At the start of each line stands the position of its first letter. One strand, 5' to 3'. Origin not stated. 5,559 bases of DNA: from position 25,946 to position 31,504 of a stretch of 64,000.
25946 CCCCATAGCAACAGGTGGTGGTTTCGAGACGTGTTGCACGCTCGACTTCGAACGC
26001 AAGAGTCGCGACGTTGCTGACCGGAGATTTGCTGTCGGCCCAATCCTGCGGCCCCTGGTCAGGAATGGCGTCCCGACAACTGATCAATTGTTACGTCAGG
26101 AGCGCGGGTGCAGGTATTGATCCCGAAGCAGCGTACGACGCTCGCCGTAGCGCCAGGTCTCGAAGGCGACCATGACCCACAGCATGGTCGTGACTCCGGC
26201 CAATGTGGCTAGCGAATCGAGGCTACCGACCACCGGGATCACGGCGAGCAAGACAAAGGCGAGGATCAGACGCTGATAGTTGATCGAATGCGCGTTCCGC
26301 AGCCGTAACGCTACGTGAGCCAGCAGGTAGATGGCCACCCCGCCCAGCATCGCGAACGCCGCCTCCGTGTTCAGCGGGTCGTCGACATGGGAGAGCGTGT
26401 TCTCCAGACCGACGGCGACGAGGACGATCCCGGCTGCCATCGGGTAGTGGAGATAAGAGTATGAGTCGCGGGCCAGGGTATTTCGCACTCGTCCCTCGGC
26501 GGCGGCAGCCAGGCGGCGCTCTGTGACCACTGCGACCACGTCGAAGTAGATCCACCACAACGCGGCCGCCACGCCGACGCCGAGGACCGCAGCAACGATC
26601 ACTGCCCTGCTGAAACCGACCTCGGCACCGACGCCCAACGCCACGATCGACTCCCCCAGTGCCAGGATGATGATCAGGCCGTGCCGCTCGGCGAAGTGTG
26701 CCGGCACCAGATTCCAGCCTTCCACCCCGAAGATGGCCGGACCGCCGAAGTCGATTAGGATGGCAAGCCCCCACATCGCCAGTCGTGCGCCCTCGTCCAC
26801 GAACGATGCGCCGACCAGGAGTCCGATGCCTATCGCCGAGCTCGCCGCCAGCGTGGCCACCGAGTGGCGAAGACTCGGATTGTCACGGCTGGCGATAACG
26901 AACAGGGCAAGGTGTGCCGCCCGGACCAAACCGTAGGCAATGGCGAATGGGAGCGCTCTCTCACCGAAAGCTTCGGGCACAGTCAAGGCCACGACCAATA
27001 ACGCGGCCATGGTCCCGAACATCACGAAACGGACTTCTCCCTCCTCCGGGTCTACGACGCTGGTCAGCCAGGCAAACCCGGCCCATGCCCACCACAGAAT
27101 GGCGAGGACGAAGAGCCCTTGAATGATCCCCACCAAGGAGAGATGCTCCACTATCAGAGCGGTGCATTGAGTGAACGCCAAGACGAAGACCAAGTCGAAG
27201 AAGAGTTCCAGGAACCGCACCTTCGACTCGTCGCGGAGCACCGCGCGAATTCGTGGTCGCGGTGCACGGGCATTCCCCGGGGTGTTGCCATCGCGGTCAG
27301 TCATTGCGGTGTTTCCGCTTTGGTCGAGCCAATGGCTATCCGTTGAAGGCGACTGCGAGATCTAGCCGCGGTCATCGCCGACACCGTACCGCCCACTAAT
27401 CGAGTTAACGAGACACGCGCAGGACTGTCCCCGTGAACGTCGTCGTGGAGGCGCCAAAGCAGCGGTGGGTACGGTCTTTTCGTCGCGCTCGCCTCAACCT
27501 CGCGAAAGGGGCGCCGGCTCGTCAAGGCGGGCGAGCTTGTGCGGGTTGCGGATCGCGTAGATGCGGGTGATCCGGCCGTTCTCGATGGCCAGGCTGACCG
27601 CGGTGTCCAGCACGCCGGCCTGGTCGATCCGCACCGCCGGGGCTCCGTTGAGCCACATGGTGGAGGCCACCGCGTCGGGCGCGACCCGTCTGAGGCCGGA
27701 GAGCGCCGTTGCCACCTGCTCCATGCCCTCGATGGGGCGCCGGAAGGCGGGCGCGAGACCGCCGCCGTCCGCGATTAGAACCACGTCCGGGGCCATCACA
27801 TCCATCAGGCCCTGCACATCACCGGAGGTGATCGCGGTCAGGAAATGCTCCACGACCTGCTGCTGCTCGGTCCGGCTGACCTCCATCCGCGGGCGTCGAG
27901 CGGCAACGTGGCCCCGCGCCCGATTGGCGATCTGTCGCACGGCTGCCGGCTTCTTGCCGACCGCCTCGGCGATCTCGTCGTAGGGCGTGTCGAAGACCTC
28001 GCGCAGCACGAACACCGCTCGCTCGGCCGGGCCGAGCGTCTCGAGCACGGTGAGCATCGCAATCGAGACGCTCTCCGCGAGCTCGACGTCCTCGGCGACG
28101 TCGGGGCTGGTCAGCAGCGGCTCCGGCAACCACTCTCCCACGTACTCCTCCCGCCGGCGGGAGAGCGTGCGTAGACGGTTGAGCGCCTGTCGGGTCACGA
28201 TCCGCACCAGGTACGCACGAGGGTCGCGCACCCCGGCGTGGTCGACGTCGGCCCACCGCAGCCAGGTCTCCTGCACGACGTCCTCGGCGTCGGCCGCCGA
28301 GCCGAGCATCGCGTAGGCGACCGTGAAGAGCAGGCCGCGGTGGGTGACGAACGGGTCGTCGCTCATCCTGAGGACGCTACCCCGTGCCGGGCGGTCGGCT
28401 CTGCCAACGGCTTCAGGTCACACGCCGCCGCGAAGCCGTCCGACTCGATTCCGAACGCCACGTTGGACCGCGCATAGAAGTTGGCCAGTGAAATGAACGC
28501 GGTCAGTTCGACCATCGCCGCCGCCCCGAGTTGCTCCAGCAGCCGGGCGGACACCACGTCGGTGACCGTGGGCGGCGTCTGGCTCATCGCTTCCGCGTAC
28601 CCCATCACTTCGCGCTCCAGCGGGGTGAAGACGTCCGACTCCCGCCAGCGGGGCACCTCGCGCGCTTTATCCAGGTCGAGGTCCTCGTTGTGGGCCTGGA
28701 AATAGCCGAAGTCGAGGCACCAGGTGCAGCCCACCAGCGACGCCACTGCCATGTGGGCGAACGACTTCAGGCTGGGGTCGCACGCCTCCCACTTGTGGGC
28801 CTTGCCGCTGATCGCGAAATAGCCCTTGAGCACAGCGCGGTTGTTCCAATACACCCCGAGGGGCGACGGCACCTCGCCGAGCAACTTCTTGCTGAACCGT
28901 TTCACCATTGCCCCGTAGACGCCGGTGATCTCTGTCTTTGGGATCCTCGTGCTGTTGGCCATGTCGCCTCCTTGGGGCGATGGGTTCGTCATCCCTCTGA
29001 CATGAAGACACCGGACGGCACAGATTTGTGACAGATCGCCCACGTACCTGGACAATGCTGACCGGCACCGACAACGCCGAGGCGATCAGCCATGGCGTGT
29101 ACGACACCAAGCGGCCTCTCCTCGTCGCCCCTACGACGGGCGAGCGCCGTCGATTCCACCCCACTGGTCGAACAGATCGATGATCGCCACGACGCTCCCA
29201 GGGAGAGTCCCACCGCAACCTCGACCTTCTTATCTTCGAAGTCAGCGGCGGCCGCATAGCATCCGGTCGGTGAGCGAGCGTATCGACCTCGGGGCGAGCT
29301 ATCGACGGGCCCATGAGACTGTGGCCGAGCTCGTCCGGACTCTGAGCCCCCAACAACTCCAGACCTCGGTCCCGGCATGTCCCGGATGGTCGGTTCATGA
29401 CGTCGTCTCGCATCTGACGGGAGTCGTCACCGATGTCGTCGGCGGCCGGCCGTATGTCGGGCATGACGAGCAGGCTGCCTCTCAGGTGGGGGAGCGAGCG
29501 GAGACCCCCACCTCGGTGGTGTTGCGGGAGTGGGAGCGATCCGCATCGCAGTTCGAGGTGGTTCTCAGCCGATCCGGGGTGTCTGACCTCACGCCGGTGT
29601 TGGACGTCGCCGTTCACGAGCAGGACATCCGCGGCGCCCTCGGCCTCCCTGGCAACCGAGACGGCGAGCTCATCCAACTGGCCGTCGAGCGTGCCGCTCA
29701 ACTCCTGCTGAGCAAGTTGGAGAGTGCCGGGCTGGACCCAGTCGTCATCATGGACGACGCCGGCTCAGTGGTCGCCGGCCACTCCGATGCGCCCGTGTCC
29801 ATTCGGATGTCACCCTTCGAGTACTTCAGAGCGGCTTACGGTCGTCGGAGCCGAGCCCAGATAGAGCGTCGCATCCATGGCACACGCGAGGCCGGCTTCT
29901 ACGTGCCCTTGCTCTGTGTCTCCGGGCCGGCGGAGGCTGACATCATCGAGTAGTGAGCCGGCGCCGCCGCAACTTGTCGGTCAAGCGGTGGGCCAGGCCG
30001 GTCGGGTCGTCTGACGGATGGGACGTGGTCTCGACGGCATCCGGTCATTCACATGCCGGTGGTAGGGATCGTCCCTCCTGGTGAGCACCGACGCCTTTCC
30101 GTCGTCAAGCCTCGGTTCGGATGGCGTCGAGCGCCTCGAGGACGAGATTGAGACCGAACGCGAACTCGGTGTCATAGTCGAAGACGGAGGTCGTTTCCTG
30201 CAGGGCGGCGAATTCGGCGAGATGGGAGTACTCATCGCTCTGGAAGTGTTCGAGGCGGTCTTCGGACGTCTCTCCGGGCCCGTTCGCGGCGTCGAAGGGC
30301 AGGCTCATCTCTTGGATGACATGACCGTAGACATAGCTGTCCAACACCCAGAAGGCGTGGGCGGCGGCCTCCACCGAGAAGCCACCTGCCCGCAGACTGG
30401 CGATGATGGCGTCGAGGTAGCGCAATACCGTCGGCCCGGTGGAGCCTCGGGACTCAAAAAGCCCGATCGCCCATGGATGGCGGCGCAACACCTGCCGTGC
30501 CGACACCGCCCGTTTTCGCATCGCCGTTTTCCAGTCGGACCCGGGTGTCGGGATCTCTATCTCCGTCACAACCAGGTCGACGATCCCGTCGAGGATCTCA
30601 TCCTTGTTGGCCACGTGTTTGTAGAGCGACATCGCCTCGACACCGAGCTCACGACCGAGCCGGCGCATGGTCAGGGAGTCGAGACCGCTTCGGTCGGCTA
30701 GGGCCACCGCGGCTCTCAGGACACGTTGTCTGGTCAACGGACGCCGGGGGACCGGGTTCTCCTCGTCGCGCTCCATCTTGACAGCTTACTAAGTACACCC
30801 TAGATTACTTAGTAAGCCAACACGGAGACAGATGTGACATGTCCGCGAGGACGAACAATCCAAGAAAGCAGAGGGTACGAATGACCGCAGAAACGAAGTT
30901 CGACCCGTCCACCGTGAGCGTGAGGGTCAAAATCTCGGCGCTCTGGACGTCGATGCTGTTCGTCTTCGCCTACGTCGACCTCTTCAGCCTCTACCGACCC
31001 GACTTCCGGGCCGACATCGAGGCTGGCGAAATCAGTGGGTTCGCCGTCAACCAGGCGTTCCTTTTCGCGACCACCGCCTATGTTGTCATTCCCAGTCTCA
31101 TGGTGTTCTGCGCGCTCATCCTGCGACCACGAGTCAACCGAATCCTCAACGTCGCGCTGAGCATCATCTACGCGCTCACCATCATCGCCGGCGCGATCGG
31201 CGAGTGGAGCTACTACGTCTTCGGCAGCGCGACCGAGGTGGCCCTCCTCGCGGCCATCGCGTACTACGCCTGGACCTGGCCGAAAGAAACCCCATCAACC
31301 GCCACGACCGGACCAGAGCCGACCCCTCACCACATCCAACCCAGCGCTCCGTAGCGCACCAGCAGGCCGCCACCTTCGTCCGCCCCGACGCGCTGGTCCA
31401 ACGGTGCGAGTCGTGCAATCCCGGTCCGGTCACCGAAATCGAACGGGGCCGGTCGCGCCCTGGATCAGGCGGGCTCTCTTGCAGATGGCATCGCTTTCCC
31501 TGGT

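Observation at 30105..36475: Cryptic small biosynthetic-like locus with six genes on one strand behind a TetR operator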

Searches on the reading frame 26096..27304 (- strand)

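Call 49: search_protein_families(library=pfam, proteins=[window:26096-27304:-], max_evalue=0.01)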
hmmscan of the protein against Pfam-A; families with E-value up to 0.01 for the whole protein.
window:26096-27304:- (402 aa): 1 family
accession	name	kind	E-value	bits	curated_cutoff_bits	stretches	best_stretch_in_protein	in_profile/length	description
PF06772.16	LtrA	-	2.1e-93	313.9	31.9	1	28-379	1-355/356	Bacterial low temperature requirement A protein (LtrA)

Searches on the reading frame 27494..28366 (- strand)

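Call 49: search_protein_families(library=pfam, proteins=[window:27494-28366:-], max_evalue=0.01)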
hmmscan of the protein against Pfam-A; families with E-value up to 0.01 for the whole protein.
window:27494-28366:- (290 aa): 4 families
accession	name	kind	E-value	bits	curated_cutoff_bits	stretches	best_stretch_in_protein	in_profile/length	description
PF04542.20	Sigma70_r2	-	8.2e-15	54.8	24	1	8-70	4-70/71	Sigma-70 region 2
PF08281.18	Sigma70_r4_2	-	1.9e-11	43.9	25.7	1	103-153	3-53/54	Sigma-70, region 4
PF04545.22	Sigma70_r4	-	1.5e-06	28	24.1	1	107-151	1-45/50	Sigma-70, region 4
PF12680.13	SnoaL_2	-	6.4e-05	23.9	27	1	172-232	1-53/102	SnoaL-like domain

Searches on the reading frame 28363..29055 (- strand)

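Call 3: search_protein_families(library=pfam, proteins=[window:28363-29055:-], max_evalue=0.01)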
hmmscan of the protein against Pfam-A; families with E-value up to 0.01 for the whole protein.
window:28363-29055:- (230 aa): 1 family
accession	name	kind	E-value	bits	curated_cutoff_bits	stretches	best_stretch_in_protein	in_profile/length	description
PF02627.25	CMD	-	3.3e-07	30.6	23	1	75-155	3-83/84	Carboxymuconolactone decarboxylase family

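Call 4: search_protein_families(library=ncbifam, proteins=[window:28363-29055:-], max_evalue=0.01)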
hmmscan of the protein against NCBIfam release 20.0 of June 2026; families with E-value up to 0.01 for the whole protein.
window:28363-29055:- (230 aa): 2 families
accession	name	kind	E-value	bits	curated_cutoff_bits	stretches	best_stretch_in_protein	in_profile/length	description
NF053654.1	GroundWater_YciW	equivalog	1.4e-11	44.5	310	1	68-206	36-174/179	YciW-related (seleno)protein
NF041238.1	AhpD_rel_CFYUT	equivalog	0.0047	16.2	175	1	122-208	254-338/357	alkylhydroperoxidase-related (seleno)protein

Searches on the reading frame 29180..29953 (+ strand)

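Call 3: search_protein_families(library=pfam, proteins=[window:29180-29953:+], max_evalue=0.01)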
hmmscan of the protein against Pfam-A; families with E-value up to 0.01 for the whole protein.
window:29180-29953:+ (257 aa): 1 family
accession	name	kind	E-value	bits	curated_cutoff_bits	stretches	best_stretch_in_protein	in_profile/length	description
PF11716.13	MDMPI_N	-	1.9e-12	48.5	24.2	1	42-131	2-102/140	Mycothiol maleylpyruvate isomerase N-terminal domain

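Call 4: search_protein_families(library=ncbifam, proteins=[window:29180-29953:+], max_evalue=0.01)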
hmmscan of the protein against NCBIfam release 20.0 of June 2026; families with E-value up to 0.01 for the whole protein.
window:29180-29953:+ (257 aa): 3 families
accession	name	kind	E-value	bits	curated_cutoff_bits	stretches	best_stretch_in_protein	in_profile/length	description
TIGR03083.1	TIGR03083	domain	1.1e-21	78.2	50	1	41-222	2-202/202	maleylpyruvate isomerase family mycothiol-dependent enzyme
TIGR03086.1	TIGR03086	subfamily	3.3e-08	33.7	83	1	42-178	2-150/180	TIGR03086 family metal-binding protein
TIGR03084.1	TIGR03084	hypoth_equivalog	0.002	17.8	247.95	1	42-90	8-53/253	TIGR03084 family metal-binding protein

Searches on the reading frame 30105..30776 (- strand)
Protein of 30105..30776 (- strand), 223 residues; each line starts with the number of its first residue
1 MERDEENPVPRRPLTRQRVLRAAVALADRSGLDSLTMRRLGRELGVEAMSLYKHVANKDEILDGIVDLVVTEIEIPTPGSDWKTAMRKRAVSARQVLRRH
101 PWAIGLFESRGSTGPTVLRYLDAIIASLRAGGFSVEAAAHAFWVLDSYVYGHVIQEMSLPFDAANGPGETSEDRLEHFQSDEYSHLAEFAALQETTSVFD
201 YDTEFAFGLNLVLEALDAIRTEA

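Call 3: search_protein_families(library=pfam, proteins=[window:30105-30776:-], max_evalue=0.01)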
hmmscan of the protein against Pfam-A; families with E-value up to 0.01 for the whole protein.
window:30105-30776:- (223 aa): 2 families
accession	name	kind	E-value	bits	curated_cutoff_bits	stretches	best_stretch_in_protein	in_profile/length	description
PF02909.22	TetR_C_1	-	3.4e-22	79.3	21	1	76-218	2-144/146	Tetracyclin repressor-like, C-terminal domain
PF00440.29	TetR_N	-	6.6e-08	32.7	24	1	20-63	2-45/47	Bacterial regulatory proteins, tetR family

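Call 4: search_protein_families(library=ncbifam, proteins=[window:30105-30776:-], max_evalue=0.01)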
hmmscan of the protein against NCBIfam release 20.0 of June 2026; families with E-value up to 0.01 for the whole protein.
window:30105-30776:- (223 aa): 10 families
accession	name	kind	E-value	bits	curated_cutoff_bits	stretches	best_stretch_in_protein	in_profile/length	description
NF010319.1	PRK13756.1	equivalog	1.6e-21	77.1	265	1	14-217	2-196/199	tetracycline resistance transcriptional repressor TetR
NF038211.1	MFT_alt_reg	equivalog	1.2e-15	58.3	285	1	16-152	3-138/193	mycofactocin system transcriptional regulator MftR2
NF050111.1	TransRegSACE7040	equivalog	4e-05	23.6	250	1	16-65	3-52/186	SACE_7040 family transcriptional regulator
NF007015.0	PRK09480.1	equivalog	0.00092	18.8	120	1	15-69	11-65/197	nucleoid occlusion factor SlmA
NF041196.1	ScbR_bind_reg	equivalog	0.0015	18.7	150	1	14-72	6-64/191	ScbR family autoregulator-binding transcription factor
NF008402.0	PRK11202.1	equivalog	0.002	17.9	151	1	15-66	12-64/211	HTH-type transcriptional repressor FabR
NF051852.1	efflux_TF_MtrR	exception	0.006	16.4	280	1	15-74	11-70/205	multidrug efflux system transcriptional repressor MtrR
NF033703.1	transcr_KstR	equivalog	0.0063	16.1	280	0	16-62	9-55/185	cholesterol catabolism transcriptional regulator KstR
NF007949.0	PRK10668.1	equivalog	0.0092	15.5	271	0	15-73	12-70/216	multidrug efflux transporter transcriptional repressor AcrR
NF011572.0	PRK14996.1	equivalog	0.0095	15.8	144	0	15-61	9-55/192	TetR family transcriptional regulator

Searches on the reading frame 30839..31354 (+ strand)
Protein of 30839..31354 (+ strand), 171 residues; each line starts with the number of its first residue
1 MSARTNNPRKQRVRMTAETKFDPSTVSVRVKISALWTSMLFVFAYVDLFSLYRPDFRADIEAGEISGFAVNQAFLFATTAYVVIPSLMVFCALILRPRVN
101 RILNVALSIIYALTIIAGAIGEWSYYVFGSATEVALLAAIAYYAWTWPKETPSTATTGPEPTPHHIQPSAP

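Call 3: search_protein_families(library=pfam, proteins=[window:30839-31354:+], max_evalue=0.01)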
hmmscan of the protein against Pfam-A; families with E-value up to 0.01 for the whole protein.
window:30839-31354:+ (171 aa): 1 family
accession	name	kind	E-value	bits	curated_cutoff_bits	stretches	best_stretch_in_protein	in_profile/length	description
PF19851.4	DUF6326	-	2.4e-10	41.3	24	1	32-151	14-134/135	Family of unknown function (DUF6326)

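Call 4: search_protein_families(library=ncbifam, proteins=[window:30839-31354:+], max_evalue=0.01)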
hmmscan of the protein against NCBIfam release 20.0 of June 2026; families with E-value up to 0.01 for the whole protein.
window:30839-31354:+ (171 aa): 0 families

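Call 43: find_related_loci(query=window:30839-31354:+, collection=metagenome_contigs, flank=5000)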
Query window:30839-31354:+ (171 aa) in metagenome_contigs; peptide patterns used: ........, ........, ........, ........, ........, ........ (x = any residue, [..] = any of these).
386 stretches matched a pattern; 251 encode a relative of the query (tblastn E <= 1e-3); the best 80 are kept; 80 distinct loci.
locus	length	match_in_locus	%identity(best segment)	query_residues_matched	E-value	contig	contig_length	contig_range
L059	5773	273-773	76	2-171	2e-84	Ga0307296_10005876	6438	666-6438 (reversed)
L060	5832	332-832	76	2-171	1e-83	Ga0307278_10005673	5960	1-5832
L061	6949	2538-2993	80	14-165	2e-83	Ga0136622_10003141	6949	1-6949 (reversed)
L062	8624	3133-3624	75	6-171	6e-82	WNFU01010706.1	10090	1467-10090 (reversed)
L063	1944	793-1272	77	11-170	4e-85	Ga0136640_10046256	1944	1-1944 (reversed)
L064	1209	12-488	79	8-164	8e-88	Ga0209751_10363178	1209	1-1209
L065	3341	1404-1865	77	14-167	1e-81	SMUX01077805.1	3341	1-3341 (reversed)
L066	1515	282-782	74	6-170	8e-86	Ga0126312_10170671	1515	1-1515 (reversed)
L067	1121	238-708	78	15-171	5e-87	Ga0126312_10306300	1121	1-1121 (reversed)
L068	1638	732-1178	81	9-158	3e-84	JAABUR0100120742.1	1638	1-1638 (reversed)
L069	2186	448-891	82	11-158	2e-82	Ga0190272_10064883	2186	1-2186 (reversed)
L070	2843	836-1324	73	6-170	1e-80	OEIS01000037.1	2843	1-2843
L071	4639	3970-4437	78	12-167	2e-79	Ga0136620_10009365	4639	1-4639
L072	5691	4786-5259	77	12-169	2e-79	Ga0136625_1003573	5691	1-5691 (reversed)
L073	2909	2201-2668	78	12-167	1e-79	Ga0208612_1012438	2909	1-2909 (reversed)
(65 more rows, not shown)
